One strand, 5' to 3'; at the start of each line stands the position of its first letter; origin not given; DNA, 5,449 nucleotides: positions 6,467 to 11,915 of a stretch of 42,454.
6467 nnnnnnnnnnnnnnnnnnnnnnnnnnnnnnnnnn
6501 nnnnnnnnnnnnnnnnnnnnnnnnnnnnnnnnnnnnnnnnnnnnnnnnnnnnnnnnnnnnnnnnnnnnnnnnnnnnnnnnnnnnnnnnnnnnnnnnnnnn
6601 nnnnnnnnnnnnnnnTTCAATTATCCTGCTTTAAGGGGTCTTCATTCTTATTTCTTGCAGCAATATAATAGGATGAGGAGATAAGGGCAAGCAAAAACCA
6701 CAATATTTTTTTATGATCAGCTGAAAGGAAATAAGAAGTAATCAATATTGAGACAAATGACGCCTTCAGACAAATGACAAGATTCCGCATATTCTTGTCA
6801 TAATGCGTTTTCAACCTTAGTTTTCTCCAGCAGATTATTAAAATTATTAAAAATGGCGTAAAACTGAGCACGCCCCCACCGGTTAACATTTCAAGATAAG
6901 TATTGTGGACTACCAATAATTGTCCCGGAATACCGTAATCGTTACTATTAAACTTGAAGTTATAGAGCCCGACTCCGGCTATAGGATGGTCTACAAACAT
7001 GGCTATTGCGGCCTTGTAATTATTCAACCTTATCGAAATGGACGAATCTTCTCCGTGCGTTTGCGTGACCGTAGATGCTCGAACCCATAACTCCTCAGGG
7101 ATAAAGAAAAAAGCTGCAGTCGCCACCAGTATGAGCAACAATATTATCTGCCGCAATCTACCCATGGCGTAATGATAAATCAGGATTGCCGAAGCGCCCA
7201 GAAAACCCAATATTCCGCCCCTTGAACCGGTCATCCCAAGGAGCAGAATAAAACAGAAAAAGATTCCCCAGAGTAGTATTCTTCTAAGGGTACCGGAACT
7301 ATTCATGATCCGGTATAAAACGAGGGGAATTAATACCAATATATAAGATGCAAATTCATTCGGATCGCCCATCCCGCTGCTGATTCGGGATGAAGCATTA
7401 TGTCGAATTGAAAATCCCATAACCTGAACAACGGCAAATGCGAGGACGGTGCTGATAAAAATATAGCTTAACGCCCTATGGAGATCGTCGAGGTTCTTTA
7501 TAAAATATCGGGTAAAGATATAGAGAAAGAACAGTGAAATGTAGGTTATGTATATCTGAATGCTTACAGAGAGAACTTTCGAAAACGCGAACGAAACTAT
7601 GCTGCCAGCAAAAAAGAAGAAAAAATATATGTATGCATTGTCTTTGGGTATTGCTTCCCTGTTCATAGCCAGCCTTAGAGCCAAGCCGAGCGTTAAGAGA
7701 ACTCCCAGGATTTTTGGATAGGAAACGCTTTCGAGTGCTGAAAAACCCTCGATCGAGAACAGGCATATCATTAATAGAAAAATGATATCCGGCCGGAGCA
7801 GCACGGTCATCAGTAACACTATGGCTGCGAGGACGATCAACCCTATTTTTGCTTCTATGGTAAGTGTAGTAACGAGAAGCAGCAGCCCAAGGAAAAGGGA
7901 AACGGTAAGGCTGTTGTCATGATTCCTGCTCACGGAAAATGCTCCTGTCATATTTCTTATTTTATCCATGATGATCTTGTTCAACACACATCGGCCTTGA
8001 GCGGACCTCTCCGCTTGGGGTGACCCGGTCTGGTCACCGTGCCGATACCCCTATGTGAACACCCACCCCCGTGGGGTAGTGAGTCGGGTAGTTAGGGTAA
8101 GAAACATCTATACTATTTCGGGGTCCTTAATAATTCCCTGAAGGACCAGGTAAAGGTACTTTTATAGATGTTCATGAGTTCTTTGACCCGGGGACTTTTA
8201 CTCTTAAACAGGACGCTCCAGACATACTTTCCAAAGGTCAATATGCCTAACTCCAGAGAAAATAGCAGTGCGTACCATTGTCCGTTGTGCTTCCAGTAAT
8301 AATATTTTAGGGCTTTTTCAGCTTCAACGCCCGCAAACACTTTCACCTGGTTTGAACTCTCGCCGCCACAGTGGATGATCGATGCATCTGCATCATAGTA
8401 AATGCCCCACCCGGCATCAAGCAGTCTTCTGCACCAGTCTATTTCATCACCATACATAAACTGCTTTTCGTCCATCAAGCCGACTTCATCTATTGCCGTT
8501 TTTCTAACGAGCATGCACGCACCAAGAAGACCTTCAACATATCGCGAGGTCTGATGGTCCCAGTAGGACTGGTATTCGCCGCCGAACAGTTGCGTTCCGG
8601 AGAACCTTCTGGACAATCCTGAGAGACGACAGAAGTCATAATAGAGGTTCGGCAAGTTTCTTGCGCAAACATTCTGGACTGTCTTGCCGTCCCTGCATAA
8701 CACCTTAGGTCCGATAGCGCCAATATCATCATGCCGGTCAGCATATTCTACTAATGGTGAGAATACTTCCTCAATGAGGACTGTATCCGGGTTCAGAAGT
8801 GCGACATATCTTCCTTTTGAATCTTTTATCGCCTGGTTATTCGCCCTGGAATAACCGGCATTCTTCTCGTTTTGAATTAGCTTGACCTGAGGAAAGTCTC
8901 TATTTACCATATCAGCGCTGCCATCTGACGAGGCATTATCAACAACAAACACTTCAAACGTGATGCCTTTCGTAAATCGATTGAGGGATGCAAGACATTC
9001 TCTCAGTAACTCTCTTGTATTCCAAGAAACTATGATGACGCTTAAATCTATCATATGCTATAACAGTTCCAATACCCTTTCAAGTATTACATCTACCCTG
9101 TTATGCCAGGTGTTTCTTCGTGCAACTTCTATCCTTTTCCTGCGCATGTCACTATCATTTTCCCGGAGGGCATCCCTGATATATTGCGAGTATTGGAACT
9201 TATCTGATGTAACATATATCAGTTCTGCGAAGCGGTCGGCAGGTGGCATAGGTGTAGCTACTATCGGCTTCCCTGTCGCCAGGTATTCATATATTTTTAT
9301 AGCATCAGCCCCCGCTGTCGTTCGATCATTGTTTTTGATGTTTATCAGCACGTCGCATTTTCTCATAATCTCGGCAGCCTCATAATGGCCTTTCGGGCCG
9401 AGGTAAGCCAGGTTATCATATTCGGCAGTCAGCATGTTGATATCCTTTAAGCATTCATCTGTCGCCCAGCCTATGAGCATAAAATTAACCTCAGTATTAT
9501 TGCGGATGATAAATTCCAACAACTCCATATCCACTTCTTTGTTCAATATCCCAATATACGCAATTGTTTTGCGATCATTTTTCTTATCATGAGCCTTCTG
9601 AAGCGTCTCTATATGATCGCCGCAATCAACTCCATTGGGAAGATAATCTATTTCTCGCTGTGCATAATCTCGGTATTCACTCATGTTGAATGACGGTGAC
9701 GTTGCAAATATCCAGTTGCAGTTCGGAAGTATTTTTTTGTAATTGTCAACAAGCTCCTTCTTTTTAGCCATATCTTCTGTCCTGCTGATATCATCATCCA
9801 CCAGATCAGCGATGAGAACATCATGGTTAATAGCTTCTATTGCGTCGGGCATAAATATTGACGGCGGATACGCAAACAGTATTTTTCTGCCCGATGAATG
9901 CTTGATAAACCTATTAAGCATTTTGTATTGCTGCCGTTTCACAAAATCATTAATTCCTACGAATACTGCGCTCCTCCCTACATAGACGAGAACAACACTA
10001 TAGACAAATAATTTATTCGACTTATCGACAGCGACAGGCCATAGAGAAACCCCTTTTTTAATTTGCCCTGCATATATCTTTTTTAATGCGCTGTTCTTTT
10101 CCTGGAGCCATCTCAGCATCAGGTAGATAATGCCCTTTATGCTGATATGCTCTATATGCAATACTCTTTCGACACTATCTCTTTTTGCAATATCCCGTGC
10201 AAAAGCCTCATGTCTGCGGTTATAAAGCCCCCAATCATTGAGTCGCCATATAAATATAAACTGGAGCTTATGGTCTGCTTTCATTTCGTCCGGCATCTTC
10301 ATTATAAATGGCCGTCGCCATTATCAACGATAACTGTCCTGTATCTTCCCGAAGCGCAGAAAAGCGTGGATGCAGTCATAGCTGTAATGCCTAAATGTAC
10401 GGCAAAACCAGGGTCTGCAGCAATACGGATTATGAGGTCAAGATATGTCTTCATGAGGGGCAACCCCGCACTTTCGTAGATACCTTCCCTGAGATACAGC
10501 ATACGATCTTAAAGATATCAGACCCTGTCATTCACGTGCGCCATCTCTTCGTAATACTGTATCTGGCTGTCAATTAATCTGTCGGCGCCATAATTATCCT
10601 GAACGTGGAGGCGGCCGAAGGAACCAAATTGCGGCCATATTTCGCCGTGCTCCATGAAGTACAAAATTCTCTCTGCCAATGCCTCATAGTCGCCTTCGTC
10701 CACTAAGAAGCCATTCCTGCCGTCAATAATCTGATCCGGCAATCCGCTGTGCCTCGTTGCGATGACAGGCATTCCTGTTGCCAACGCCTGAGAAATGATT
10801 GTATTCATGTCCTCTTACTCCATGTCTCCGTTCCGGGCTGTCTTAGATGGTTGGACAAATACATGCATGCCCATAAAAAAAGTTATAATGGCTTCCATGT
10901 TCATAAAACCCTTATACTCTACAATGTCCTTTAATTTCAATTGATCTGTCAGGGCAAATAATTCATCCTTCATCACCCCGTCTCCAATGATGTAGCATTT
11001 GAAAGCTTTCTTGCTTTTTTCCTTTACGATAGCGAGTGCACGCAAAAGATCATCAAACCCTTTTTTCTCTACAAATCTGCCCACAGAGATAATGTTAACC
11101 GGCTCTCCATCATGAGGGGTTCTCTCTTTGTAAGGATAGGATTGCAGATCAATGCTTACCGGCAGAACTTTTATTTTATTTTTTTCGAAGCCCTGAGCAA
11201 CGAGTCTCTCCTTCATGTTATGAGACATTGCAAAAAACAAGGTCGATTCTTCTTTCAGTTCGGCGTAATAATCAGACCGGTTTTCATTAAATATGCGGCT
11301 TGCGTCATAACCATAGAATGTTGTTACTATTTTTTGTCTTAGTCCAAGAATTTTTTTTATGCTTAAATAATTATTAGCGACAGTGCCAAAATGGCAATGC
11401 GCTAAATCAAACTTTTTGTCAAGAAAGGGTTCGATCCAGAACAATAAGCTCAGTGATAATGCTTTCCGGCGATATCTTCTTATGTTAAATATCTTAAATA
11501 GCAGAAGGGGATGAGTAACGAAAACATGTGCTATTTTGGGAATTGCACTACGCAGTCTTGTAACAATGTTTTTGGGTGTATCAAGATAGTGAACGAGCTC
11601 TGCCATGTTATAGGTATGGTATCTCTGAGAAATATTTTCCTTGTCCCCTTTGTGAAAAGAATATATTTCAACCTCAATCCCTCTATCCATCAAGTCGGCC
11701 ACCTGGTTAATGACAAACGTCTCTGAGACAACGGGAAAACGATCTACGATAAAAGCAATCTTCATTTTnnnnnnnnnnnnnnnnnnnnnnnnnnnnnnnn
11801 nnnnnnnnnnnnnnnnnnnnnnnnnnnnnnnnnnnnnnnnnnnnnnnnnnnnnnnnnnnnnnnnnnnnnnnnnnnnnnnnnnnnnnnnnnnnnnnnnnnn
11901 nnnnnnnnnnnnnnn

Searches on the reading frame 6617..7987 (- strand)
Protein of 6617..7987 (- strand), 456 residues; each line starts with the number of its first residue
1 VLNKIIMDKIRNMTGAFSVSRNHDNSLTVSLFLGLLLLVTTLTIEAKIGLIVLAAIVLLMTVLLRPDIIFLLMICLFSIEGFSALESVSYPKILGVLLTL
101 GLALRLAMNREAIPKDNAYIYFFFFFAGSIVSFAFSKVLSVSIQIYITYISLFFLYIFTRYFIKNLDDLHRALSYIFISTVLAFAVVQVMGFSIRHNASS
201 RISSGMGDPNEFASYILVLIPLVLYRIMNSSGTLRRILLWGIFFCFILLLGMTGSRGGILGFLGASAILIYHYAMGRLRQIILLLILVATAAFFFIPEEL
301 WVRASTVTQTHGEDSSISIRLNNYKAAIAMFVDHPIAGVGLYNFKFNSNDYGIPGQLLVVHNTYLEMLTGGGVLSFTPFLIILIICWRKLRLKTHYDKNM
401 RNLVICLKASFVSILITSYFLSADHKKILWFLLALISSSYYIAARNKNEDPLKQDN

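Call 41: search_protein_families(library=pfam, proteins=[window:6617-7987:-], max_evalue=0.00001)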
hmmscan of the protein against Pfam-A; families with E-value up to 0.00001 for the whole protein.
window:6617-7987:- (456 aa): 1 family
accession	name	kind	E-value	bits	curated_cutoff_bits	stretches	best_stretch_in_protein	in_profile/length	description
PF04932.20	Wzy_C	-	1.5e-17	64.2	31.7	1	242-377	2-146/149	O-Antigen ligase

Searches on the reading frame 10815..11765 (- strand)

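Call 41: search_protein_families(library=pfam, proteins=[window:10815-11765:-], max_evalue=0.00001)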
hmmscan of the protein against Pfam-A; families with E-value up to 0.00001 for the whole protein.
window:10815-11765:- (316 aa): 3 families
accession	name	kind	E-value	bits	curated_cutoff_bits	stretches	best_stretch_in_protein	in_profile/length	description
PF00534.26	Glycos_transf_1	-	3.9e-18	66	26.4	1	213-309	6-102/172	Glycosyl transferases group 1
PF13439.12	Glyco_transf_4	-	1.1e-11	45.5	28.5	1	15-208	5-169/170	Glycosyltransferase Family 4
PF13692.12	Glyco_trans_1_4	-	1.6e-11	45.1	27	1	224-308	3-85/142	Glycosyl transferases group 1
